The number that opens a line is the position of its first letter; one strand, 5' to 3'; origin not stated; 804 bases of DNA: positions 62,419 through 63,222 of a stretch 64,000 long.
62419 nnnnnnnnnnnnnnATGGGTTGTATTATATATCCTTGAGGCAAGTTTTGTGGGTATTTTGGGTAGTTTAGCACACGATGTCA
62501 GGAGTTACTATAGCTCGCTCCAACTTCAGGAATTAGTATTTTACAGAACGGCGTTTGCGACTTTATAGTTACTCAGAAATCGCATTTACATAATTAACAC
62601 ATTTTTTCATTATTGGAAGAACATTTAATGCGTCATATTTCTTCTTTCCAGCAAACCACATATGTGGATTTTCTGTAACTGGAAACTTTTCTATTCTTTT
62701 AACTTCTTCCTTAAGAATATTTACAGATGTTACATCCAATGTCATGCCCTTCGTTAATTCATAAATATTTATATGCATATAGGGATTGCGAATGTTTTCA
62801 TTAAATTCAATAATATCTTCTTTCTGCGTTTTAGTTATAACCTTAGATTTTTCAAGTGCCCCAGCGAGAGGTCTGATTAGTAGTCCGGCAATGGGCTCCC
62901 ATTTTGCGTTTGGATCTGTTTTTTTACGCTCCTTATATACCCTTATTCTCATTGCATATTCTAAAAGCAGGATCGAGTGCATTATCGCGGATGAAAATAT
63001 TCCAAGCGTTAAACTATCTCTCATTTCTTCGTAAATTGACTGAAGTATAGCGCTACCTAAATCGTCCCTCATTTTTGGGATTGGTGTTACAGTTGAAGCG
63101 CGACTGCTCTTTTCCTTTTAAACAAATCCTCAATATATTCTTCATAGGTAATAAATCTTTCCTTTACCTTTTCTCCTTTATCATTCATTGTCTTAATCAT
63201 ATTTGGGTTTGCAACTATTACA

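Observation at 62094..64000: Degraded XRE-ImmA/IrrE metallopeptidase gene followed by small ORFs, one of them HEPN-like: a possible decayed toxin-antitoxin or abortive-infection module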

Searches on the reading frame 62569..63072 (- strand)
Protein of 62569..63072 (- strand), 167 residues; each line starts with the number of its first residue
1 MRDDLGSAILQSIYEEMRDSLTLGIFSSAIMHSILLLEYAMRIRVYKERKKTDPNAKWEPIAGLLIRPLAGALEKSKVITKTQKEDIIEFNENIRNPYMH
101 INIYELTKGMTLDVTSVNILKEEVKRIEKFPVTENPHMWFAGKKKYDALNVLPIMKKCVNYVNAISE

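Call 6: search_protein_families(library=pfam, max_evalue=1, proteins=[window:62569-63072:-])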
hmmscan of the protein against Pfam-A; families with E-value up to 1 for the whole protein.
window:62569-63072:- (167 aa): 0 families

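Call 8: find_encoding_contigs(protein=window:62569-63072:-, flank=10000, max_places=10)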
Protein window:62569-63072:- (167 aa): no gene with exactly this product is on record in the collection.

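Call 10: search_protein_families(library=padloc, max_evalue=1, proteins=[window:62569-63072:-])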
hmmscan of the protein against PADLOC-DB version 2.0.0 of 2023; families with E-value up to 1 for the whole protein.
window:62569-63072:- (167 aa): 0 families

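Call 17: find_homologous_proteins(query=window:62569-63072:-, max_evalue=0.01)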
Query window:62569-63072:- (167 aa): 28 proteins with E <= 0.01 among 64 candidates.
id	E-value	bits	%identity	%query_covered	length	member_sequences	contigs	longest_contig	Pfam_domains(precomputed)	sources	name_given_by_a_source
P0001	3.8e-92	324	90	99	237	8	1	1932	-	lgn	-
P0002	6.0e-90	317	87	99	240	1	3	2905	-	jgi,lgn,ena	-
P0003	1.2e-89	316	87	99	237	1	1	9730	-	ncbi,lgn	-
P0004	2.7e-88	312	87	99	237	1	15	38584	-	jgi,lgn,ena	jgi:hypothetical protein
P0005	2.9e-85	302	82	99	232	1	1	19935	-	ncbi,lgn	-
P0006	9.9e-80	284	77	99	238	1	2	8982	-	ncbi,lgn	-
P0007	1.9e-78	280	78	98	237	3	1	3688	-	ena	-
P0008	1.7e-76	273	75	99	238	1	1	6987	-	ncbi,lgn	ncbi:MAG: hypothetical protein ABIJ05_02445 [Patescibacteria group bacterium]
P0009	7.3e-75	268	75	99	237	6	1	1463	-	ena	-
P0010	8.5e-75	268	76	99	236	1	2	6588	-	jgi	jgi:hypothetical protein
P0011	5.1e-74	265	73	99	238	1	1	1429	-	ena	-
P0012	5.5e-74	265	72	99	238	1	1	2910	-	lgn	-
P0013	2.2e-72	260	72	99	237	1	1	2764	-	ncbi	-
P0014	3.4e-71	256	69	100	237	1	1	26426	-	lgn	-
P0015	1.7e-70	254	72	99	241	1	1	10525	-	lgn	-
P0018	4.4e-67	243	67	99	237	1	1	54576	-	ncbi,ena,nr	ncbi:MAG: hypothetical protein O2840_01475 [bacterium]|nr:hypothetical protein [bacterium]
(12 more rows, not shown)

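Call 20: find_encoding_contigs(protein=P0004, flank=8000, max_places=6)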
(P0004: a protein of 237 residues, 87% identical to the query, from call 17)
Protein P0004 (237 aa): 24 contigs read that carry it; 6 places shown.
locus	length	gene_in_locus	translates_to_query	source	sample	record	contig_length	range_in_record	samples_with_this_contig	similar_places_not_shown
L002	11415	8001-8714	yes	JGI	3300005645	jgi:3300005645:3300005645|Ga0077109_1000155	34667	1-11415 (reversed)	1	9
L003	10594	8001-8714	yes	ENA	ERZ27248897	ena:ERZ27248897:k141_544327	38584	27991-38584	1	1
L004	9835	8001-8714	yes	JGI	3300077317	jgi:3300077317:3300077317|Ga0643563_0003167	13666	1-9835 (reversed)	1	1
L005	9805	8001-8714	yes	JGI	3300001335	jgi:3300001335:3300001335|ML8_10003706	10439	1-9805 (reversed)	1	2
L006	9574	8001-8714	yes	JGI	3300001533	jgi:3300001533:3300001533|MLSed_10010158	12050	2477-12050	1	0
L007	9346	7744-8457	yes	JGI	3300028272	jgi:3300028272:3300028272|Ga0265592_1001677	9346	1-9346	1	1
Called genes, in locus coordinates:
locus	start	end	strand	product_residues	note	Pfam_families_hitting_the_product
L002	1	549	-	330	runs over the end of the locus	PF00239:Resolvase, PF07508:Recombinase, PF13408:Zn_ribbon_recom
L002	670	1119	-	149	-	-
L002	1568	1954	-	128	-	-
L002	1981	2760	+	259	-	PF00293:NUDIX, PF01909:NTP_transf_2 (weak)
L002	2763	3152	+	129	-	PF00117:GATase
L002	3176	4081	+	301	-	-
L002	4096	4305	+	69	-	-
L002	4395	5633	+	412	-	PF00579:tRNA-synt_1b, PF22421:SYY_C-terminal (weak)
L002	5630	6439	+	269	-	PF00892:EamA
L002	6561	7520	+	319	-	PF00800:PDT, PF01842:ACT (weak)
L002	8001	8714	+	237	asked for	-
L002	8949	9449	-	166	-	-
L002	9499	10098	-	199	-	PF00665:rve (weak), PF13683:rve_3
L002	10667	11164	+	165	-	PF00583:Acetyltransf_1, PF13673:Acetyltransf_10, PF13508:Acetyltransf_7, PF08445:FR47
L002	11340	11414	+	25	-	?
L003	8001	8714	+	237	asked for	-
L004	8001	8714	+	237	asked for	-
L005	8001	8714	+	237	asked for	-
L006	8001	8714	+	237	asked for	-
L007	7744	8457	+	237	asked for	-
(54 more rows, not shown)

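Call 21: find_encoding_contigs(protein=P0018, flank=8000, max_places=3)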
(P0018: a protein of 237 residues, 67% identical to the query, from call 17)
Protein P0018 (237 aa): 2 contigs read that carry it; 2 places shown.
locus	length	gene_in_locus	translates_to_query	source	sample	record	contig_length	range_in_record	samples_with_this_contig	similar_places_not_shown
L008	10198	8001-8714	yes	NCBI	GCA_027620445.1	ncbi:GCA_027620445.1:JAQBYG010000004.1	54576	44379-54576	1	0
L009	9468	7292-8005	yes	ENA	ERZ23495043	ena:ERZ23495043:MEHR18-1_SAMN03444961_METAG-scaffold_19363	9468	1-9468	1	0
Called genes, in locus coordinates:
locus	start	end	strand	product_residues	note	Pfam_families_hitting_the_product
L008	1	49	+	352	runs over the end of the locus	PF01098:FTSW_RODA_SPOVE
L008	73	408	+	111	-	PF00829:Ribosomal_L21p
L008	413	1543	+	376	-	PF01170:UPF0020 (weak)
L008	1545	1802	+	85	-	PF01016:Ribosomal_L27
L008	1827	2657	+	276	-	PF02195:ParB_N, PF17762:HTH_ParB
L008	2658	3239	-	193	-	PF10502:Peptidase_S26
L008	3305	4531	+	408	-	PF01943:Polysacc_synt, PF13440:Polysacc_synt_3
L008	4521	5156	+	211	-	PF00535:Glycos_transf_2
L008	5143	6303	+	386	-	-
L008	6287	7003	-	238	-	PF09136:Glucodextran_B (weak), PF12733:Cadherin-like (faint), PF17936:Big_6 (weak), PF19077:Big_13 (weak), PF27332:TP_0781 (faint), PF09136:Glucodextran_B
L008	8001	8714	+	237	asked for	-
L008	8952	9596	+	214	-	PF00300:His_Phos_1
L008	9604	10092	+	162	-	-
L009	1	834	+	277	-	?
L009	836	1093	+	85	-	PF01016:Ribosomal_L27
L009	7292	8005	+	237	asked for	-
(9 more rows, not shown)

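Call 22: find_encoding_contigs(protein=P0003, flank=8000, max_places=3)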
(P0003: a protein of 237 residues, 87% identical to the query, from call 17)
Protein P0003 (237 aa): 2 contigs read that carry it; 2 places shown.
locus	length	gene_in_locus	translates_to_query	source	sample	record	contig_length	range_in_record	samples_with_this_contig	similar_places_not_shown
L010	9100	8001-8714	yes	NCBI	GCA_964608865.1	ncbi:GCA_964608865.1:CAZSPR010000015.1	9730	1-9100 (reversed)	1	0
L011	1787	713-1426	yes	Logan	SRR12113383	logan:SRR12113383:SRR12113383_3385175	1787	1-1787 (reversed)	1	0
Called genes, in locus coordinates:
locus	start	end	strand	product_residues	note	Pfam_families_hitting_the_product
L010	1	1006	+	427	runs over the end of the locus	PF03747:ADP_ribosyl_GH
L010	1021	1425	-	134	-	PF03592:Terminase_2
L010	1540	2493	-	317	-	-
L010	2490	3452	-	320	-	PF01555:N6_N4_Mtase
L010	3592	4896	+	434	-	PF04326:SLFN_AlbA_2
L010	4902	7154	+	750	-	PF03235:GmrSD_N, PF04326:SLFN_AlbA_2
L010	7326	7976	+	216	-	-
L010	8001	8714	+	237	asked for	-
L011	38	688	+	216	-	-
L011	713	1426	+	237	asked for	-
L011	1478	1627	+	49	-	-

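Call 23: find_encoding_contigs(protein=P0005, flank=8000, max_places=3)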
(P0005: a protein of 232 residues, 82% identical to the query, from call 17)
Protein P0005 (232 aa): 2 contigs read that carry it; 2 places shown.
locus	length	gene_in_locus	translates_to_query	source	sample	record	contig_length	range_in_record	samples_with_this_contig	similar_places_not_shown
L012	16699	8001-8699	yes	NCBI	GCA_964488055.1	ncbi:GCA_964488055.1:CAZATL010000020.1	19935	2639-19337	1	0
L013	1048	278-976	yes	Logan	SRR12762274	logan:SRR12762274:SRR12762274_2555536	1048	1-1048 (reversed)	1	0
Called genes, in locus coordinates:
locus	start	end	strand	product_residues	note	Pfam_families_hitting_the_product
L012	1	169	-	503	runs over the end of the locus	PF00239:Resolvase, PF07508:Recombinase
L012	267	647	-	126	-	-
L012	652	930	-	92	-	-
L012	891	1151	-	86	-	-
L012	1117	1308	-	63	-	-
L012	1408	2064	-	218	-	-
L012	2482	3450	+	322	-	-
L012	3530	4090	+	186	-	-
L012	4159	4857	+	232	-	-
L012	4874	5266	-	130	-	-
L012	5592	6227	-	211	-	-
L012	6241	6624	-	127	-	-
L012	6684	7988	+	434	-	PF04326:SLFN_AlbA_2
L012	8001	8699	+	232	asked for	-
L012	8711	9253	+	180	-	-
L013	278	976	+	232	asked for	-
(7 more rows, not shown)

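Call 24: find_encoding_contigs(protein=P0014, flank=8000, max_places=3)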
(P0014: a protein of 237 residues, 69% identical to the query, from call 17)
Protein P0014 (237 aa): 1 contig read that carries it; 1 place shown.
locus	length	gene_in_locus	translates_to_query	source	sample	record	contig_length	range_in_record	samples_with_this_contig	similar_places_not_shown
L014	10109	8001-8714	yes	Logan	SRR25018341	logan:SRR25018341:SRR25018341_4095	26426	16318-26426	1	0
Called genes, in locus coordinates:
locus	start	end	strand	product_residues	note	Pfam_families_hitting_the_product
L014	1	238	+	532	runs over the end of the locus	PF00501:AMP-binding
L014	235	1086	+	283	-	PF01040:UbiA (weak)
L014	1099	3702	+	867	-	PF01326:PPDK_N, PF27448:Rph_4th, PF00391:PEP-utilizers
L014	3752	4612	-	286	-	PF00892:EamA, PF03151:TPT (weak)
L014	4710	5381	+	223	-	PF04029:2-ph_phosp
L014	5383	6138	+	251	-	PF00459:Inositol_P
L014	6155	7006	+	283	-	PF00459:Inositol_P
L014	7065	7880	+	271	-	PF01909:NTP_transf_2, PF18765:Polbeta (weak)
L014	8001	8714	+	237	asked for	-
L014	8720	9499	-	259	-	PF01209:Ubie_methyltran, PF13489:Methyltransf_23, PF13847:Methyltransf_31, PF08241:Methyltransf_11, PF08242:Methyltransf_12, PF13649:Methyltransf_25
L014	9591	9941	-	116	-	PF13787:HXXEE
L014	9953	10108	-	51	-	?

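Call 42: predict_structure(alignment_id=A3)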
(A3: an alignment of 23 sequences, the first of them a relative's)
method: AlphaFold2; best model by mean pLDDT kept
length: 237 residues; sequences in the alignment: 23
mean_pLDDT: 68.7   pTM: 0.57
mean pLDDT of the five models: 68.7, 67.4, 47.3, 46.1, 44.0
residues with pLDDT >= 90: 27; 70-90: 93; 50-70: 81; < 50: 36
segments of 3 or more residues with pLDDT < 50: 166-187, 202-209, 211-213
pLDDT, mean of each block of 10 residues (from residue 1): 65 68 65 73 59 62 57 62 77 70 84 89 87 85 94 91 59 43 43 55 46 56 81 81
secondary structure, 60 per line:
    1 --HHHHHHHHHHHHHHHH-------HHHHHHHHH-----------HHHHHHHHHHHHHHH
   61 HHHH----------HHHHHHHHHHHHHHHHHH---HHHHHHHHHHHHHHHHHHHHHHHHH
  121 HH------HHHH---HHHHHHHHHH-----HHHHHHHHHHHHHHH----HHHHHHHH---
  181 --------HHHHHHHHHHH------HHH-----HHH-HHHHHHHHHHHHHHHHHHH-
elements in order: H3-18 H26-34 H46-64 H75-92 H96-122 H129-132 H136-145 H151-165 H170-177 H189-199 H218-236

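Call 44: search_protein_representatives(alignment_id=A3)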
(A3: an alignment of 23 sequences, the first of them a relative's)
Query: 23 sequences, 238 profile positions. Proteins with E-value up to 0.001 (for the whole library): 117; up to 1e-10: 68; up to 1e-30: 16. The best 117 are listed.
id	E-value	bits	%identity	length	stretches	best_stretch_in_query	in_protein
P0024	1.3e-130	450.3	-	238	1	1-238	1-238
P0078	4.0e-57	209.8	-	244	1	1-237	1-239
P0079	5.8e-56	206.0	-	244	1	4-236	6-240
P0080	8.5e-52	192.3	-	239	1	1-236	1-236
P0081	1.2e-49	185.3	-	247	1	1-237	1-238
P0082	6.1e-48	179.7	-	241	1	6-236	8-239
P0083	2.1e-47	177.9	-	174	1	78-235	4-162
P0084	2.3e-46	174.6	-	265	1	1-236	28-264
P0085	1.5e-44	168.6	-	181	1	1-179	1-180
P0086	2.7e-42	161.2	-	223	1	8-209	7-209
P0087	4.7e-42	160.4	-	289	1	9-236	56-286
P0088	8.4e-42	159.6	-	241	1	5-236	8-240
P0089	2.7e-37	144.9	-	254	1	10-236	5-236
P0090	5.3e-37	143.9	-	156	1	1-157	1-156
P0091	1.3e-33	132.8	-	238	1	9-232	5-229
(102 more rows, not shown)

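Call 48: search_protein_families(library=pfam, alignment_id=A4, max_evalue=0.1)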
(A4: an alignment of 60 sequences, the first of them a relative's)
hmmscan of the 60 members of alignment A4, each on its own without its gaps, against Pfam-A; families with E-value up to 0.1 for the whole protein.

A. member 1, P0001 (237 aa): 0 families

B. families by the number of members that match (of 60 scanned): 26 families (the first 25 are shown)
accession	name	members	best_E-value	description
PF18736.6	pEK499_p136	4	3.9e-05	HEPN pEK499 p136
PF22441.2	CLIC-like_N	3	0.0006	CLIC-like N-terminal domain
PF13643.11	DUF4145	2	0.021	Domain of unknown function (DUF4145)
PF24168.1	PB4_spike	2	0.084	Straight fiber protein PB4 spike domain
PF12728.13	HTH_17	1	1.6e-06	Helix-turn-helix domain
PF14473.11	RD3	1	0.016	RD3 protein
PF07966.17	A1_Propeptide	1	0.016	A1 Propeptide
PF10963.14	Phage_TAC_10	1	0.019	Phage tail assembly chaperone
PF21757.2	DUF6870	1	0.025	Family of unknown function (DUF6870)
PF13384.12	HTH_23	1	0.027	Homeodomain-like domain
PF21572.2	Nop5_56-rel_N_Arc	1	0.032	Archaeal Nop5/56-rel, N-terminal domain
PF21919.2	P23-45_portal_barrel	1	0.046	Phage P23-45 portal protein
PF17254.7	DUF5321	1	0.047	Family of unknown function (DUF5321)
PF03588.20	Leu_Phe_trans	1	0.048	Leucyl/phenylalanyl-tRNA protein transferase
PF17877.7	Dis3l2_C_term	1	0.05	DIS3-like exonuclease 2 C terminal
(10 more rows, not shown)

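Call 49: search_solved_structures(query=A4, max_evalue=10)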
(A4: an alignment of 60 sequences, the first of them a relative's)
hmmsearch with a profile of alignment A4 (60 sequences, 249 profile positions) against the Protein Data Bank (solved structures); distinct sequences matched with E-value up to 10: 4.
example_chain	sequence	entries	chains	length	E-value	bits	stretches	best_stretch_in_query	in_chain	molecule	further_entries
3j6x_78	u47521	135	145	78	0.42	13.3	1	7-75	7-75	60S ribosomal protein L38 | 60S ribosomal protein rpL38 (L38e) | EL38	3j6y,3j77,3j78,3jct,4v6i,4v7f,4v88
4u3m_O8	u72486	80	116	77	0.5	13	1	9-75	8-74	60S ribosomal protein L38 | RPL38 isoform 1 | Large ribosomal subunit protein eL38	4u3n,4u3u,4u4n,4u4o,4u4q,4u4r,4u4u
6woo_k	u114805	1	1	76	0.52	12.9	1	9-75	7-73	eL38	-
8gf3_A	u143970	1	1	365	1.1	11.9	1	169-212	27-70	GH5 Mannanase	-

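Call 52: predict_structure(alignment_id=A4)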
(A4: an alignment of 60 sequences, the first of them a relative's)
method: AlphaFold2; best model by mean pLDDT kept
length: 237 residues; sequences in the alignment: 60
mean_pLDDT: 92.9   pTM: 0.86
mean pLDDT of the five models: 92.9, 92.6, 92.1, 91.5, 91.5
residues with pLDDT >= 90: 177; 70-90: 58; 50-70: 2; < 50: 0
segments of 3 or more residues with pLDDT < 50: none
pLDDT, mean of each block of 10 residues (from residue 1): 80 84 82 80 92 93 95 93 98 97 98 98 97 97 98 98 96 94 88 91 92 95 98 94
secondary structure, 60 per line:
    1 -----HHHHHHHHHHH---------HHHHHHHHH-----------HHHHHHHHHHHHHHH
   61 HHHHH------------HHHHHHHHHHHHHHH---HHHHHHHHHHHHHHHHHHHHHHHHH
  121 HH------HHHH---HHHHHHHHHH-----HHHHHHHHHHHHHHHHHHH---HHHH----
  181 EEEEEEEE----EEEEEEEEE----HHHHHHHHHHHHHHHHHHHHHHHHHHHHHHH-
elements in order: H6-16 H26-34 H46-65 H78-92 H96-122 H129-132 H136-145 H151-169 H173-176 E181-188 E193-201 H206-236

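Call 59: find_related_loci(query=A3, collection=genome_contigs, flank=6000)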
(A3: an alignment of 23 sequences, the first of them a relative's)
Query A3 (237 aa) in genome_contigs; peptide patterns used: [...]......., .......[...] (x = any residue, [..] = any of these).
70 stretches matched a pattern; 3 encode a relative of the query (tblastn E <= 1e-3); 3 distinct loci.
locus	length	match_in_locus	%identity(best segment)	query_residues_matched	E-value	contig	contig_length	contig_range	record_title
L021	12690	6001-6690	76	7-236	3e-123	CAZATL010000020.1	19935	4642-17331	MAG TPA_asm: uncultured Gammaproteobacteria bacterium isolate SRP286056_co3_61 genome assembly, contig: NODE_2529_length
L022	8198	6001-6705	65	1-235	2e-101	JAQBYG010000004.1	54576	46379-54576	MAG: bacterium isolate casp150-mb.307 NODE_1505_length_54576_cov_0.093746, whole genome shotgun sequence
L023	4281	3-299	74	137-235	7e-46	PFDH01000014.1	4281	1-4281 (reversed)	MAG: Candidatus Pacebacteria bacterium CG10_big_fil_rev_8_21_14_0_10_44_11 CG10_8_21_14_0.10_scaffold_25235_c, whole gen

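Call 60: find_related_loci(query=A3, collection=viral_contigs, flank=8000)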
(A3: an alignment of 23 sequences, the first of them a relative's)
Query A3 (237 aa) in viral_contigs; peptide patterns used: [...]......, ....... (x = any residue, [..] = any of these).
26 stretches matched a pattern, but none encodes a relative of the query by tblastn (E <= 1e-3).

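Call 75: search_protein_families(library=padloc, alignment_id=A4, max_evalue=0.01)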
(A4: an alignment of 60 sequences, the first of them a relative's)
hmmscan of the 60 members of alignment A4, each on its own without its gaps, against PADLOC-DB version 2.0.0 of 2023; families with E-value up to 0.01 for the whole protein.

A. member 1, P0001 (237 aa): 0 families

B. families by the number of members that match (of 60 scanned): 6 families
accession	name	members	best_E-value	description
PDLC04133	mad1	1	2e-06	mads_1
PDLC03240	MTase_II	1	0.0012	Type II methyltransferase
PDLC05001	PDC-S34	1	0.0037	-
PDLC01586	Cas8a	1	0.0077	CAS-I-A; effector_LS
PDLC01683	Cas13c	1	0.0083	Cas13c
PDLC03057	Specificity_I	1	0.0085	Type I specificity subunit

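Call 76: search_protein_families(library=phrogs, alignment_id=A4, max_evalue=0.01)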
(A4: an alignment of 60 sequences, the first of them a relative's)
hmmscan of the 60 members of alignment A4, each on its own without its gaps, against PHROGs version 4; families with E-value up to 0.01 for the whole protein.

A. member 1, P0001 (237 aa): 0 families

B. families by the number of members that match (of 60 scanned): 8 families
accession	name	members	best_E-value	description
phrog_1305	-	13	3.3e-08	DNA binding protein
phrog_33586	-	2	0.0066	-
phrog_2655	-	1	0.0011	excisionase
phrog_57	-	1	0.0013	terminase small subunit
phrog_11903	-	1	0.0045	-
phrog_2739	-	1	0.006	portal protein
phrog_2700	-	1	0.0067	-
phrog_30132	-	1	0.0083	-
